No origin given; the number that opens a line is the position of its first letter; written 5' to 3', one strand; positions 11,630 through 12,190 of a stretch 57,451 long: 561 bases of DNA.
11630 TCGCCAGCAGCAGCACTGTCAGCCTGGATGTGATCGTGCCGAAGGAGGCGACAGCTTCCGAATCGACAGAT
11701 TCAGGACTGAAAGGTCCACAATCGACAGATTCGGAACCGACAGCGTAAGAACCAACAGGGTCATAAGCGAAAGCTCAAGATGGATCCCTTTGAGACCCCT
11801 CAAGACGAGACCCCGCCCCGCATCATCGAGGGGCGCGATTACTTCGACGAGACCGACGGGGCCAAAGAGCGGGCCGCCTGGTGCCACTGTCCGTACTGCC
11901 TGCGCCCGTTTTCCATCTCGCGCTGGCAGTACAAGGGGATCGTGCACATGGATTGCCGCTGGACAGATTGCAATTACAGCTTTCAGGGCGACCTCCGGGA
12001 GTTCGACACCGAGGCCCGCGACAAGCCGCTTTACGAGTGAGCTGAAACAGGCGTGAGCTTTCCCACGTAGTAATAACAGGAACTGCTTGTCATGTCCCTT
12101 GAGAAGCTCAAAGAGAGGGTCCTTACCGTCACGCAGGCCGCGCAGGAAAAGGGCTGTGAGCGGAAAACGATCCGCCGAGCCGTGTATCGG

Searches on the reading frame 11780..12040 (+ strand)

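Call 86: search_protein_families(library=pfam, proteins=[window:11780-12040:+], max_evalue=0.01)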
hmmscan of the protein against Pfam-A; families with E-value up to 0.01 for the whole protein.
window:11780-12040:+ (86 aa): 1 family
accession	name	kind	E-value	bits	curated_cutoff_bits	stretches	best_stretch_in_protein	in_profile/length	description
PF24166.1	DUF7410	-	0.0063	16.8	27.5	0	37-49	1-13/22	Domain of unknown function (DUF7410)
